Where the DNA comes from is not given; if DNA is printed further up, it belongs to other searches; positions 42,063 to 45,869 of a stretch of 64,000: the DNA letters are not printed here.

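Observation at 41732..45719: Orphan Flp pilin divergently paired with a giant modular Cys-rich/IPT lipoprotein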

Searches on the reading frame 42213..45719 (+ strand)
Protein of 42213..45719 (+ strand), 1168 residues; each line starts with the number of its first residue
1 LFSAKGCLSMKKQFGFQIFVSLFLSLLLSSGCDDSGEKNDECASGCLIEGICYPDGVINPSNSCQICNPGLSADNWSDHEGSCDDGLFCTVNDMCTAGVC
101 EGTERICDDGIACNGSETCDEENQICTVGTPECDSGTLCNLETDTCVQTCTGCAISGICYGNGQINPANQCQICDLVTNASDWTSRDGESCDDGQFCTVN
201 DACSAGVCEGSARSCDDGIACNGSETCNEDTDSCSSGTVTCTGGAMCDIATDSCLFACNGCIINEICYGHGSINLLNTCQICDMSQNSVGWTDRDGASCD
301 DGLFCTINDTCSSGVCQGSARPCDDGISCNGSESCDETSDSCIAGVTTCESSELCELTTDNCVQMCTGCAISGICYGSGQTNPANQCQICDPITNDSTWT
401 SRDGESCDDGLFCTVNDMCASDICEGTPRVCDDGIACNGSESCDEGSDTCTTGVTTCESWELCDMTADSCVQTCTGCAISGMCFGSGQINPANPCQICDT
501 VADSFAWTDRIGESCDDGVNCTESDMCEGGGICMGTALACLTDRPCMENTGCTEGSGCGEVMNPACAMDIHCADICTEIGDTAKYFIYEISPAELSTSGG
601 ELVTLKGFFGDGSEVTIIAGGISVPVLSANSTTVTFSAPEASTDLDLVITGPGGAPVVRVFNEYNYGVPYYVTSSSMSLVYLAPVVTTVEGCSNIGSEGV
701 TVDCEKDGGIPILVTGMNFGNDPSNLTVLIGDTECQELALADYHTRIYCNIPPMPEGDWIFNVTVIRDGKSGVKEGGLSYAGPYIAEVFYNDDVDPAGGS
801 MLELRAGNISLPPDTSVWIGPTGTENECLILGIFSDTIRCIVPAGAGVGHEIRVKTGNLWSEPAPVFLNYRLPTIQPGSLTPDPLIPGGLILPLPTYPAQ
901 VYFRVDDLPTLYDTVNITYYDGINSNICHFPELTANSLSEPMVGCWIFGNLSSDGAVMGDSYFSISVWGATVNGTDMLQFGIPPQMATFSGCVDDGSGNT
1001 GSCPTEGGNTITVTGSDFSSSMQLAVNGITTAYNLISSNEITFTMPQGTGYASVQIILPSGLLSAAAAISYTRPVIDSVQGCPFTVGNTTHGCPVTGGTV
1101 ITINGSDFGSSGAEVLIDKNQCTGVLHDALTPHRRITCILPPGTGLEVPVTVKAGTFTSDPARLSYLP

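Call 6: search_protein_families(library=pfam, proteins=[window:42213-45719:+], max_evalue=0.01)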
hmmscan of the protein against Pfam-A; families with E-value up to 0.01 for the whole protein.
window:42213-45719:+ (1168 aa): 1 family
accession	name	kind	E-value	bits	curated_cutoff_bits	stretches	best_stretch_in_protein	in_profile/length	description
PF01833.30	TIG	-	4.8e-36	123.1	20.9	4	1093-1166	11-84/84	IPT/TIG domain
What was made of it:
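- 43956..45719 (+): C-terminal 587-aa region of about six tandem Ig-like (IPT/TIG) domains, plus the stop codon. Pfam TIG, 4 stretches (call 6).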

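Call 9: find_encoding_contigs(protein=window:42240-45719:+, flank=10000, max_places=6)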
Protein window:42240-45719:+ (1159 aa): 2 contigs read that carry it; 1 place shown.
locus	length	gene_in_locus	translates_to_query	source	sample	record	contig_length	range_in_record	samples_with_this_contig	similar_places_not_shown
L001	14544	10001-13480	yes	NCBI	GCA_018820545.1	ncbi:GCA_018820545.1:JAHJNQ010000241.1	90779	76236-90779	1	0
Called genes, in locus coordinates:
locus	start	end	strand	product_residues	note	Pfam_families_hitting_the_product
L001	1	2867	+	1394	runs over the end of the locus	PF00989:PAS, PF08448:PAS_4, PF13426:PAS_9 (weak), PF08447:PAS_3, PF13426:PAS_9, PF00512:HisKA, PF02518:HATPase_c, PF00072:Response_reg, +1 more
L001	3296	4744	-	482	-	-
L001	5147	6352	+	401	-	PF00365:PFK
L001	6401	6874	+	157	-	PF01668:SmpB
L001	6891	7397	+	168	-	PF14361:RsbRD_N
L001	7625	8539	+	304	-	PF00753:Lactamase_B (weak), PF12706:Lactamase_B_2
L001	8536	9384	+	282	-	PF23023:Anti-Pycsar_Apyc1 (weak), PF12706:Lactamase_B_2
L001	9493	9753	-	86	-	PF04964:Flp_Fap (weak)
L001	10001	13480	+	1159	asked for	PF01833:TIG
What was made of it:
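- The NCBI contig shows the same orientation (call 9).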

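Call 10: search_protein_families(library=ncbifam, proteins=[window:42240-45719:+], max_evalue=0.01)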
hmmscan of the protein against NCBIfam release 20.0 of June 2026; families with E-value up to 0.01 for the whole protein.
window:42240-45719:+ (1159 aa): 1 family
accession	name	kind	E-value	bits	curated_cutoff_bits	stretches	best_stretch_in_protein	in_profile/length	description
NF058597.1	CoaZ_rpt_PGGG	domain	2.1e-05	24.5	30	1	998-1058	18-84/88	choice-of-anchor Z repeating domain-containing protein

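Call 12: find_homologous_proteins(query=window:42240-45719:+, max_evalue=0.00001)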
Query window:42240-45719:+ (1159 aa): 972 proteins with E <= 0.00001 among 8000 candidates; the best 120 are listed.
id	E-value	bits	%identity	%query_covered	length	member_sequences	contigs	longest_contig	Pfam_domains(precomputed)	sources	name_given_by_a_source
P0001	0.0e+0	2681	100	100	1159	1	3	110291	PF01833.31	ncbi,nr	ncbi:IPT/TIG domain-containing protein [Myxococcota bacterium]|nr:IPT/TIG domain-containing protein 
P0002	0.0e+0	1162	49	88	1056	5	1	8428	PF01833.31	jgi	jgi:hypothetical protein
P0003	0.0e+0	1092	52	43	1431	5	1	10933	-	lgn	-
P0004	0.0e+0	1024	50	43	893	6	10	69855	-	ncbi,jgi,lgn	jgi:hypothetical protein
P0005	5.9e-273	927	48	45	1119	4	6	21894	-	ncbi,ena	-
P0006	4.6e-271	920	41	98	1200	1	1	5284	PF01833.31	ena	-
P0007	5.1e-255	867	52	45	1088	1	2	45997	PF12810.14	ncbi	-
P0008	1.7e-250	852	50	44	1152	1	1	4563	-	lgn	-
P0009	2.9e-245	835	52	41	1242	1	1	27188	-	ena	-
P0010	1.0e-224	767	40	89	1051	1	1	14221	PF01833.31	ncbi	-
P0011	5.2e-223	761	50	43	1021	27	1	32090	-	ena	-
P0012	1.6e-221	756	49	46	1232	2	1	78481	-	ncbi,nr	ncbi:MAG: hypothetical protein VYE22_14880 [Myxococcota bacterium]|nr:hypothetical protein [Myxococc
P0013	5.7e-214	731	44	42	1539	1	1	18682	PF17963.8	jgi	jgi:hypothetical protein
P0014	7.8e-214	731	50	43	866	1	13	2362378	-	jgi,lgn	jgi:hypothetical protein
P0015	1.6e-213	730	53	42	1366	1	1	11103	-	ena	-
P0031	2.2e-145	504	35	78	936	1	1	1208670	PF01833.31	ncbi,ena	-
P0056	8.0e-93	330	33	41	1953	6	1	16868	PF00526.24,PF01483.28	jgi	-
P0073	7.4e-75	271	34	44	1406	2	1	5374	PF00526.24,PF11617.14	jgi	jgi:hypothetical protein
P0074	1.1e-73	267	35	45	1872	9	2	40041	PF00526.24,PF11617.14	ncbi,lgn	-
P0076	7.8e-72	261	33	44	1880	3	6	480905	PF11617.14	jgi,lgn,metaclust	metaclust:\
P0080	3.0e-70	255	32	43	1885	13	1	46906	PF00526.24,PF11617.14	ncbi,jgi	-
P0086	2.7e-68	249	36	45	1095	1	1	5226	PF00526.24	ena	-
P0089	1.6e-67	246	36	46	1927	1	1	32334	PF00526.24,PF11617.14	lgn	-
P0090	3.5e-67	245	40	33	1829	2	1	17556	PF01410.24,PF11617.14,PF00147.24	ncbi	-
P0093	2.0e-65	239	31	43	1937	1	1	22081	PF00526.24,PF01483.28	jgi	jgi:subtilisin-like proprotein convertase family protein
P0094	3.5e-65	239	32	46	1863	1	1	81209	PF00526.24,PF11617.14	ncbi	-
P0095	1.3e-64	237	33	44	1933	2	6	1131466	PF00526.24,PF01483.28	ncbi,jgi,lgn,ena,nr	ncbi:MAG TPA: proprotein convertase P-domain-containing protein [Myxococcota bacterium]|nr:proprotei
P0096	3.5e-64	235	28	50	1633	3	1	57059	PF00526.24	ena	-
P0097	4.8e-64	235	32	45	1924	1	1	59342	PF11617.14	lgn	-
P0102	3.5e-61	225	34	41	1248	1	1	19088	PF00526.24,PF17963.8,PF05345.19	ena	-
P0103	1.6e-60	223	35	42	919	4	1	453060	PF00526.24,PF00200.29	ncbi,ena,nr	ncbi:MAG TPA: hypothetical protein VN634_18045 [Candidatus Limnocylindrales bacterium]|nr:hypothetic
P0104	1.1e-58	217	35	42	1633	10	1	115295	PF00526.24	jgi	jgi:hypothetical protein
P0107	2.4e-55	206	31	46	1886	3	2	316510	PF00526.24,PF11617.14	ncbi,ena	-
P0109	1.4e-54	203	29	42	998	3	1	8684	PF00526.24,PF00404.25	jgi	-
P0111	1.5e-53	200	33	40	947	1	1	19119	PF00526.24,PF00200.29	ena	-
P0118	1.6e-50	190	34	42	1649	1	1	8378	PF00526.24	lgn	-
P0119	2.4e-50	189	34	44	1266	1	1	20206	PF00526.24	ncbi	ncbi:MAG: hypothetical protein ABIJ56_01920 [Pseudomonadota bacterium]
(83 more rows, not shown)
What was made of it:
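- Closest known: Dicty_CTDC. Same: Some homologues of the module carry PF00526 or PF11617 hits (call 12).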

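Call 14: find_encoding_contigs(protein=P0031, flank=10000, max_places=3)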
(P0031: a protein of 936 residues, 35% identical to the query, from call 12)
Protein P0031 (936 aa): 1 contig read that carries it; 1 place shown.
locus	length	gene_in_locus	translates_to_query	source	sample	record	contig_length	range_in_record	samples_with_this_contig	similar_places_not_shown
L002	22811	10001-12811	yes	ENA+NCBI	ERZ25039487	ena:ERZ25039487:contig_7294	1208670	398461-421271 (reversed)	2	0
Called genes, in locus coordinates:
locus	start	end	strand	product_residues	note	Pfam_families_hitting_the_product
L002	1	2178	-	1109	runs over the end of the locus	PF02310:B12-binding, PF03308:MeaB, PF02492:cobW (faint), PF01642:MM_CoA_mutase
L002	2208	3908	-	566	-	PF00501:AMP-binding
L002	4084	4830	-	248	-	-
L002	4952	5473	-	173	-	PF13994:PgaD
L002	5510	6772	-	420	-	PF13506:Glyco_transf_21, PF00535:Glycos_transf_2, PF13641:Glyco_tranf_2_3, PF03142:Chitin_synth_2 (weak), PF13632:Glyco_trans_2_3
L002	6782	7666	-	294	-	PF14883:GHL13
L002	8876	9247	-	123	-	PF20106:DUF6496 (weak)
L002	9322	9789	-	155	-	PF04073:tRNA_edit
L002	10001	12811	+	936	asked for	PF01833:TIG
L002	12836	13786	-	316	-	PF00106:adh_short, PF01370:Epimerase (weak), PF08659:KR, PF13561:adh_short_C2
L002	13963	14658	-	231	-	PF02518:HATPase_c, PF00072:Response_reg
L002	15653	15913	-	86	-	PF08447:PAS_3, PF08448:PAS_4 (weak)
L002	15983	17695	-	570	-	PF01739:CheR, PF08614:ATG16 (faint), PF28159:CEP89 (weak), PF10473:CENP-F_leu_zip (weak), PF15905:HMMR_N (weak), PF13596:PAS_10, PF08448:PAS_4 (weak)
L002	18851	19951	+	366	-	PF01704:UDPGP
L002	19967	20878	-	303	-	PF01370:Epimerase, PF05368:NmrA, PF13460:NAD_binding_10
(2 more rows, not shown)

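Call 15: find_encoding_contigs(protein=P0010, flank=10000, max_places=3)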
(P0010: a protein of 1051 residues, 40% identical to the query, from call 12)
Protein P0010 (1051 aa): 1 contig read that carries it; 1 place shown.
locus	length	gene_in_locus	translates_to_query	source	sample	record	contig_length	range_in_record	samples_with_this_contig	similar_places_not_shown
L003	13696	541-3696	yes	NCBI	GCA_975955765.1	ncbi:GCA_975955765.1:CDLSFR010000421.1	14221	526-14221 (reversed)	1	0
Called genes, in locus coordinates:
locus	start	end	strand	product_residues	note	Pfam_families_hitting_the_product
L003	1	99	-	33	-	?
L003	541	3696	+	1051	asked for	PF01833:TIG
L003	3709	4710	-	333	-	PF00072:Response_reg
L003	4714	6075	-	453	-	PF00149:Metallophos (weak)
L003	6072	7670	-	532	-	PF00672:HAMP, PF00512:HisKA, PF02518:HATPase_c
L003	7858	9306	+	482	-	PF07719:TPR_2 (faint), PF08308:PEGA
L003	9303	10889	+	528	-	PF07646:Kelch_2 (faint), PF13418:Beta-prop_TYW4 (weak), PF13964:Beta-prop_Calicin (faint), PF24981:Beta-prop_ATRN-LZTR1 (faint), PF01344:Kelch_1 (faint), PF24681:Kelch_KLHDC2_KLHL20_DRC7, PF13415:Beta-prop_FBX42 (weak)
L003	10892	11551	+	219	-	PF00072:Response_reg, PF13551:HTH_29 (faint), PF13936:HTH_38 (faint), PF00196:GerE, PF08281:Sigma70_r4_2, PF13384:HTH_23 (weak)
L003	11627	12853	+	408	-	PF08308:PEGA, PF13620:CarboxypepD_reg (weak)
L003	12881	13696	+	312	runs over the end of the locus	PF16697:Yop-YscD_cpl (weak), PF00498:FHA, PF16697:Yop-YscD_cpl, PF00498:FHA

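Call 16: find_encoding_contigs(protein=P0002, flank=10000, max_places=3)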
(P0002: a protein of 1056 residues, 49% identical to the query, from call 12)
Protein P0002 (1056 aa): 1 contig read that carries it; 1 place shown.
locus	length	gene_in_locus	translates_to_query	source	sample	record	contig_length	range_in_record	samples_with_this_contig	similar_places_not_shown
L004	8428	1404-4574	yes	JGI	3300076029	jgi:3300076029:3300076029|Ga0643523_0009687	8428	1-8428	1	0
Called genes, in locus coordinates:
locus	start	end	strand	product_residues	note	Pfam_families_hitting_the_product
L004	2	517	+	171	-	?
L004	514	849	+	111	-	-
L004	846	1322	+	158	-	-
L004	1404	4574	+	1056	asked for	PF01833:TIG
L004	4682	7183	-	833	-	PF13948:DUF4215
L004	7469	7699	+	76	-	-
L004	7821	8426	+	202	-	?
